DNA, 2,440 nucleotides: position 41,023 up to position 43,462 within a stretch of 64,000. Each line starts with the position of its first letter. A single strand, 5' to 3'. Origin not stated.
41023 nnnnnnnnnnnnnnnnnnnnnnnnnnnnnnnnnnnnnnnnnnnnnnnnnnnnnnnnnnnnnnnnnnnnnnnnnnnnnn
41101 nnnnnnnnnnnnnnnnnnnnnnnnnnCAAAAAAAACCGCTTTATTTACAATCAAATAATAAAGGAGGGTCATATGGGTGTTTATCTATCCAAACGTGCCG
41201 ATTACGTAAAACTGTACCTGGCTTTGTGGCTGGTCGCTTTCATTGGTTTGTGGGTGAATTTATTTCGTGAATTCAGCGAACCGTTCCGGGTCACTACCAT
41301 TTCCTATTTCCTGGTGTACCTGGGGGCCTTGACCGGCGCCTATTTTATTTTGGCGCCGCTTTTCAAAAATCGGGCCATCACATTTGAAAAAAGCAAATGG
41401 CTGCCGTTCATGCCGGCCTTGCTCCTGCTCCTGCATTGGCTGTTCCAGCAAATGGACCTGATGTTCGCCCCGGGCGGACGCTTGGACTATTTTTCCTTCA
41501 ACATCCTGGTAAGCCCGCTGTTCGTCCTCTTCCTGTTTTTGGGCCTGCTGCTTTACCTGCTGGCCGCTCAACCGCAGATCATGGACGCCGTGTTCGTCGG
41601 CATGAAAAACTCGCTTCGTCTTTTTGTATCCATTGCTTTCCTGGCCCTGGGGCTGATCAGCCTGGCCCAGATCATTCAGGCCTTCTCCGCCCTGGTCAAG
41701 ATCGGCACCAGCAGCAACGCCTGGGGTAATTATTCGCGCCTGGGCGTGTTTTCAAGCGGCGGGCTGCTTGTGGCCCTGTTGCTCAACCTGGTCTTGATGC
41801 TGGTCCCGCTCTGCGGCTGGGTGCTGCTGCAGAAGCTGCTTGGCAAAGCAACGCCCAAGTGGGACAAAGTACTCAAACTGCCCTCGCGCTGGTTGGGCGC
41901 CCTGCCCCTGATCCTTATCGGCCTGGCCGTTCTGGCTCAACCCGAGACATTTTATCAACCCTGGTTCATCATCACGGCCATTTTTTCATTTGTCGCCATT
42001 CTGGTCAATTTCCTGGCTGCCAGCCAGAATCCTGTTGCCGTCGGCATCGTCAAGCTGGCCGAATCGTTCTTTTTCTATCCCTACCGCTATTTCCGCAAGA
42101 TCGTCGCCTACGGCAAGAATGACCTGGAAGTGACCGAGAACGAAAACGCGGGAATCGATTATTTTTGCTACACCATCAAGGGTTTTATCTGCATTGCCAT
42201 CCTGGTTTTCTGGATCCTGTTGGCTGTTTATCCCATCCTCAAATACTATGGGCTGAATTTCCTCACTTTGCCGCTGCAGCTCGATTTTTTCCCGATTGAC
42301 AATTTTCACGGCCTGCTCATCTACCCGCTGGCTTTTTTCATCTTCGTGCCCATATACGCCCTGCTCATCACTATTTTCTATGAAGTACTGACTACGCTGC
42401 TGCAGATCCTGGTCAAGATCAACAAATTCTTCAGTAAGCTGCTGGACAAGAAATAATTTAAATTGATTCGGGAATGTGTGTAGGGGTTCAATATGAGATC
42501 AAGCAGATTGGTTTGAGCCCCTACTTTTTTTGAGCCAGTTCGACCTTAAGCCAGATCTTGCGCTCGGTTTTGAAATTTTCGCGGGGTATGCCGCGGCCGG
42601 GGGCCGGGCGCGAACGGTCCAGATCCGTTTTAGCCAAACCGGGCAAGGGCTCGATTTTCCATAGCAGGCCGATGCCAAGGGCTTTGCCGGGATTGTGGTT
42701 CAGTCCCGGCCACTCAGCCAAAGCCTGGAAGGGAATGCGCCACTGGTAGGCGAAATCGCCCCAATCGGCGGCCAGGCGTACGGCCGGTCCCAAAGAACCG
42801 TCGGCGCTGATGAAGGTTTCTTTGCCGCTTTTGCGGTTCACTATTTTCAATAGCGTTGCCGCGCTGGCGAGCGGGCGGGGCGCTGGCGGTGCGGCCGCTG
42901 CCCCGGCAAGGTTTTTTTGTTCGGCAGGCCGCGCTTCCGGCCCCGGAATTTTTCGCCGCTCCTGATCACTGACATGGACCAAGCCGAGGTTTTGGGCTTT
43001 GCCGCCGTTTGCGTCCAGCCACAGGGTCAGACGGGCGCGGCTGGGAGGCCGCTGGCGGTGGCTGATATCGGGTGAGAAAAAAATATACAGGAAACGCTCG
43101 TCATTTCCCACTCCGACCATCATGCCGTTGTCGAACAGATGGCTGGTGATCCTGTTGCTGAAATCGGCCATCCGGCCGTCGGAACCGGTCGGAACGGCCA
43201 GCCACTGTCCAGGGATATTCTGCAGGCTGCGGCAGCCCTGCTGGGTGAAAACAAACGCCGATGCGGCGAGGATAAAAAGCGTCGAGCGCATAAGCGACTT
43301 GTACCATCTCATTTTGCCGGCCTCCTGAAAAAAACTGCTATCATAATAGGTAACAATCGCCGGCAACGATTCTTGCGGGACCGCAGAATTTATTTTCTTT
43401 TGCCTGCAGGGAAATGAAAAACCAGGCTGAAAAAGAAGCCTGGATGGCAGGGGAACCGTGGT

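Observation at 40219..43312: Uncharacterised membrane trio (PAP2_C-like enzyme, 427-aa polytopic protein, lipoprotein) beside the system II cytochrome c biogenesis genes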

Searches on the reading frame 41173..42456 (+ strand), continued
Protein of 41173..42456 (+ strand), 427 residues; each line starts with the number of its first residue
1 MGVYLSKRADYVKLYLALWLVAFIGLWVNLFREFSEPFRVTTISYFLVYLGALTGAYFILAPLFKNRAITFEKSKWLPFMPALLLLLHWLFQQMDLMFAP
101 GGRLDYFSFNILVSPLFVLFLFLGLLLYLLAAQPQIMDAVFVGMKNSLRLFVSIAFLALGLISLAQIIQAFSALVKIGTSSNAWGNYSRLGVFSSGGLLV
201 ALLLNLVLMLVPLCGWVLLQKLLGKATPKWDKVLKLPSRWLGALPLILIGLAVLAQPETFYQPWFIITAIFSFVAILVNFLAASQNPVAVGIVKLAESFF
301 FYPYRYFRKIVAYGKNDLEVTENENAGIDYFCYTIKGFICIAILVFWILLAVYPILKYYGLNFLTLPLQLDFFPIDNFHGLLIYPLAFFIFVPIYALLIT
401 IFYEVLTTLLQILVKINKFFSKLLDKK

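Call 55: fold_search(model_id=the predicted structure, library=pdb)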
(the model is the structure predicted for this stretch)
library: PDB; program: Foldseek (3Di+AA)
matches with E <= 10: 44; with E <= 0.001: 0
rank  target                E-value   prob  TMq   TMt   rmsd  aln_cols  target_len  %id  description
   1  7b9f_X                8.7e-01  0.15  0.15  0.15  20.4       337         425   16  Structure of the mycobacterial ESX-5 Type VII Secretion System hexameric pore complex (released 2021-07-07)
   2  7x0z_A                1.4e+00  0.18  0.20  0.16  21.6       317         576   15  Cryo-EM structure of human ABCD1 E630Q in the presence of ATP and Magnesium in outward-facing state (released 2023-03-22)
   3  7x0z_B                1.8e+00  0.14  0.19  0.16  22.2       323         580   13  Cryo-EM structure of human ABCD1 E630Q in the presence of ATP and Magnesium in outward-facing state (released 2023-03-22)
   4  7np7_D4               2.0e+00  0.08  0.14  0.14  21.9       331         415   18  Structure of an intact ESX-5 inner membrane complex, Composite C1 model (released 2021-06-02)
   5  9g2t_B                2.1e+00  0.12  0.18  0.15  23.2       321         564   16  Cryo-EM structure of IrtAB 2xEQ, A256R_IrtB mutant in LMNG (released 2024-12-18)
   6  7m33_C                2.6e+00  0.08  0.16  0.13  24.9       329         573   13  The structure of Bacillus subtilis BmrCD in the inward-facing conformation bound to Hoechst-33342 and ATP (released 2022-01-05)
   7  7z8i_f                2.6e+00  0.05  0.13  0.09  33.3       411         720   12  The barbed end complex of dynactin bound to BICDR1 and the cytoplasmic dynein tails (A2, B1, B2) (released 2022-08-17)
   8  9iry                  4.3e+00  0.06  0.15  0.15  15.7       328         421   16  Structure of human URAT1 bound with verinurad (released 2025-01-15)
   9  9fur_A                4.9e+00  0.04  0.14  0.11  22.7       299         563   12  MsbA in LMNG inward-facing narrow (released 2025-03-19)
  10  6qv1_A                5.1e+00  0.07  0.19  0.16  23.4       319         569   12  Structure of ATPgS-bound outward-facing TM287/288 in complex with nanobody Nb_TM1 (released 2019-05-29)
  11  7rr9_A                5.3e+00  0.07  0.18  0.14  22.4       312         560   12  Cryo-EM Structure of Nanodisc reconstituted ABCD1 in nucleotide bound outward open conformation (released 2022-01-19)
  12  9j0i_R                5.5e+00  0.09  0.19  0.24  18.2       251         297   14  UDP-Glucuronic acid bound purinergic receptor P2Y14 complex with Gi (released 2025-06-04)
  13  7o37_a                5.7e+00  0.02  0.13  0.12  25.7       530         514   12  Murine supercomplex CIII2CIV in the assembled locked conformation (released 2021-10-13)
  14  6nf4_A                6.2e+00  0.06  0.21  0.21  21.1       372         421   12  Structure of zebrafish Otop1 in nanodiscs (released 2019-06-05)
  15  8rte_A                6.2e+00  0.03  0.14  0.15  20.5       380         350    9  Rap from bacteriophage Phi105 with peptide ERPVGT (released 2024-07-24)
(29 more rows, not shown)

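Call 74: find_related_loci(query=A1, collection=metagenome_contigs, flank=4000)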
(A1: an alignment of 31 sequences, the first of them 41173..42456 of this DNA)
Query A1 (427 aa) in metagenome_contigs; peptide patterns used: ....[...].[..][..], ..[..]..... (x = any residue, [..] = any of these).
377 stretches matched a pattern; 38 encode a relative of the query (tblastn E <= 1e-3); 37 distinct loci.
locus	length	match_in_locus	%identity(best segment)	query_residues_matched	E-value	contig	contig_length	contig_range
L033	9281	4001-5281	94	1-427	0e+0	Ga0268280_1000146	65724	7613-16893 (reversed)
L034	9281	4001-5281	95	1-427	0e+0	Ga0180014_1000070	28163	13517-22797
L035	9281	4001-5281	94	1-427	0e+0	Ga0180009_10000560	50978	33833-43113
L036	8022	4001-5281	89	1-427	0e+0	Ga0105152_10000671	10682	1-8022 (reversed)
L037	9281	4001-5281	87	1-427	0e+0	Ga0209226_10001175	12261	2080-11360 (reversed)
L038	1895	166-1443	85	1-426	0e+0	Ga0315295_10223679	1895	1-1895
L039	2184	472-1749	81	1-426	0e+0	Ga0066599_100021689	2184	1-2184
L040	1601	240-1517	81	1-426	0e+0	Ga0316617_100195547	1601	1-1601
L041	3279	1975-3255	85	1-427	0e+0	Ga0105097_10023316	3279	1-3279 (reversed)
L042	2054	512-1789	80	1-426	0e+0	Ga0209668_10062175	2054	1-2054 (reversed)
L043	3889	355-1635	75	1-427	0e+0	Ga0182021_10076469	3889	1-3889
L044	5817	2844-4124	82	1-427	0e+0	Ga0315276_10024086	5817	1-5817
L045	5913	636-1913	81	1-427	0e+0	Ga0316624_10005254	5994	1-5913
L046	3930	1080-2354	79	1-426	0e+0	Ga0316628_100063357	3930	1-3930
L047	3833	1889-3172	70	1-427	0e+0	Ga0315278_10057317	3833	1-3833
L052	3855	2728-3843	77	1-372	5e-178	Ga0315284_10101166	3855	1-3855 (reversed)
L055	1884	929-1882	87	1-318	2e-167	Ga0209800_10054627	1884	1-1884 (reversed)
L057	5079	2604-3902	60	1-426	3e-155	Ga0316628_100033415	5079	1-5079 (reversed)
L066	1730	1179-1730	74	1-184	3e-78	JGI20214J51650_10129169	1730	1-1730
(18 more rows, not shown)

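Call 80: search_protein_families(library=pfam, proteins=[L057:220-1155:-, L057:1121-2059:-, L057:2005-2475:-, L057:3883-4491:-, L057:4488-5078:-, L052:961-1419:+, L052:1487-2521:+, L055:30-587:+, L066:103-1104:+, L066:313-1014:-], max_evalue=0.001)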
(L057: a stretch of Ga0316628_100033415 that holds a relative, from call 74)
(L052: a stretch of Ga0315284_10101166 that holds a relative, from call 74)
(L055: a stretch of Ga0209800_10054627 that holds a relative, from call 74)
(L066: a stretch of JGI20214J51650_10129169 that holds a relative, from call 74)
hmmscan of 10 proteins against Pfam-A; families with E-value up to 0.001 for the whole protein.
L057:220-1155:- (311 aa): 1 family
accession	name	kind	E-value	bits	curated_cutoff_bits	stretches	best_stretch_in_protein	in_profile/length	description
PF04015.17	DUF362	-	3.4e-06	27.7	24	1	154-257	96-199/200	Domain of unknown function (DUF362)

L057:1121-2059:- (312 aa): 1 family
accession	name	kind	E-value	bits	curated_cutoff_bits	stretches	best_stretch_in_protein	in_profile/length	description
PF20244.3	DUF6599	-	1.8e-34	119.4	27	1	47-239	4-186/186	Family of unknown function (DUF6599)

L057:2005-2475:- (156 aa): 0 families

L057:3883-4491:- (202 aa): 0 families

L057:4488-5078:- (196 aa): 0 families

L052:961-1419:+ (152 aa): 0 families

L052:1487-2521:+ (344 aa): 2 families
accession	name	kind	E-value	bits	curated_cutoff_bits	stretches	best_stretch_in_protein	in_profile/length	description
PF13310.11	Virulence_RhuM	-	8.2e-25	88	33.7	1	85-200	1-116/252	Virulence protein RhuM family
PF02661.23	Fic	-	3.5e-14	53.8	24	1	211-293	3-93/93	Fic/DOC family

L055:30-587:+ (185 aa): 2 families
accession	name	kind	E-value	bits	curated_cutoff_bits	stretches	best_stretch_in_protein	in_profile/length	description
PF16344.10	FecR_C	-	2.2e-18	66.5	24.4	1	111-173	2-65/70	FecR, C-terminal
PF04773.18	FecR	-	5.3e-13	49.7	24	1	6-66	33-96/97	FecR protein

L066:103-1104:+ (333 aa): 2 families
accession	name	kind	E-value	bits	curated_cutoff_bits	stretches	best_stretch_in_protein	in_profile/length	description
PF13472.12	Lipase_GDSL_2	-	1.6e-17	65.1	32.9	1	155-311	1-177/178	GDSL-like Lipase/Acylhydrolase family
PF00657.28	Lipase_GDSL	-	9.4e-08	32.9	23.6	1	153-313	25-204/208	GDSL-like Lipase/Acylhydrolase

L066:313-1014:- (233 aa): 0 families

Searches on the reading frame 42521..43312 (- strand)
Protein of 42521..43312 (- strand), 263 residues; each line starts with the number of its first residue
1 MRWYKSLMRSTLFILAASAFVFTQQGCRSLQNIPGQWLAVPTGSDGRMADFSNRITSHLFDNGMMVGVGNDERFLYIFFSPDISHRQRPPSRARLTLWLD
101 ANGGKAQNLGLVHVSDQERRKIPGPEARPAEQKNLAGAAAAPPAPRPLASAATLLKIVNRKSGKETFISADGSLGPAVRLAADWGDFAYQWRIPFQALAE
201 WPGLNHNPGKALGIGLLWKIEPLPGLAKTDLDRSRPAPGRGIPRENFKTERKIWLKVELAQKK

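Call 4: search_protein_families(library=pfam, proteins=[window:42524-43312:-], max_evalue=0.01)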
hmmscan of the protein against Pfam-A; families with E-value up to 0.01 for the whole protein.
seq(263 aa): 0 families

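Call 7: search_protein_families(library=ncbifam, proteins=[window:42521-43312:-], max_evalue=0.01)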
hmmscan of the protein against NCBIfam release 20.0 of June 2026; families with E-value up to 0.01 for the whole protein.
window:42521-43312:- (263 aa): 0 families

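Call 20: search_protein_families(library=pfam, proteins=[window:42521-43312:-], max_evalue=10)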
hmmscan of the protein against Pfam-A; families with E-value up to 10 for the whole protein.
window:42521-43312:- (263 aa): 0 families

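Call 21: find_homologous_proteins(query=window:42521-43312:-, max_evalue=0.001)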
Query window:42521-43312:- (263 aa): 68 proteins with E <= 0.001 among 8000 candidates.
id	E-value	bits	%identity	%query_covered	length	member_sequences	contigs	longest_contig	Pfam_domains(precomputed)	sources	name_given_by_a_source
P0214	1.9e-175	600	100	100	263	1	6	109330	-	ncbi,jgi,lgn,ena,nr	ncbi:MAG TPA: hypothetical protein VMZ49_09725 [Patescibacteria group bacterium]|nr:hypothetical pro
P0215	1.7e-139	482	81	96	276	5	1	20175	-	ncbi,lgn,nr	ncbi:MAG: hypothetical protein MUP71_03660 [Candidatus Aminicenantes bacterium]|nr:hypothetical prot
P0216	6.6e-124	431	69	100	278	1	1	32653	-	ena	-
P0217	6.8e-124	431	77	96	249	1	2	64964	-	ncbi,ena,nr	ncbi:MAG: hypothetical protein E4H23_00260 [Chrysiogenales bacterium]|nr:hypothetical protein [Candi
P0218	7.4e-123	428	70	100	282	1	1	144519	-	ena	-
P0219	8.7e-110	385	66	92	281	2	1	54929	-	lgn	-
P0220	2.7e-106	373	61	91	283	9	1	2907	-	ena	-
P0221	1.7e-105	371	61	100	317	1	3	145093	-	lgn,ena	-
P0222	1.4e-101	358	64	90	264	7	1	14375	-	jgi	jgi:hypothetical protein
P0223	1.1e-97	345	59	100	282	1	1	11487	-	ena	-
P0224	4.6e-89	317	54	100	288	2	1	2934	-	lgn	-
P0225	1.1e-88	315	56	95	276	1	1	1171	-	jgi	jgi:hypothetical protein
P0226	4.1e-85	304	57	95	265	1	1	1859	-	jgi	-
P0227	1.2e-83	299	64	75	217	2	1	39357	-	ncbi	-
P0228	2.8e-83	298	52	97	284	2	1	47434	-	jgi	jgi:hypothetical protein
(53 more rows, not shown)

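Call 46: predict_structure(alignment_id=A2)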
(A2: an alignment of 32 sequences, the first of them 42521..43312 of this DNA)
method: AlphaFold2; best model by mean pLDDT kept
length: 263 residues; sequences in the alignment: 32
mean_pLDDT: 72.6   pTM: 0.69
mean pLDDT of the five models: 72.6, 70.0, 67.4, 63.8, 60.9
residues with pLDDT >= 90: 82; 70-90: 72; 50-70: 49; < 50: 60
segments of 3 or more residues with pLDDT < 50: 1-3, 22-27, 121-151, 227-246
pLDDT, mean of each block of 10 residues (from residue 1): 54 60 51 86 73 89 91 93 65 91 90 77 39 36 38 82 91 87 77 91 84 93 61 42 54 92 80
secondary structure, 60 per line:
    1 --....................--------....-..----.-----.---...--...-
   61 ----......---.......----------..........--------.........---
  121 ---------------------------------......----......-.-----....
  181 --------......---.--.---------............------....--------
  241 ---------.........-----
elements in order: H3-22 E31-34 E57-59 E65-70 E74-80 E91-100 E109-117 E154-159 E164-169 E177-180 E189-194 E211-222 H229-232 E250-258

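Call 52: search_protein_families(library=padloc, proteins=[window:42521-43312:-], max_evalue=0.1)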
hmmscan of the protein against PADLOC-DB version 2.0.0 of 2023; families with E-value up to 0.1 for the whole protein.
window:42521-43312:- (263 aa): 0 families
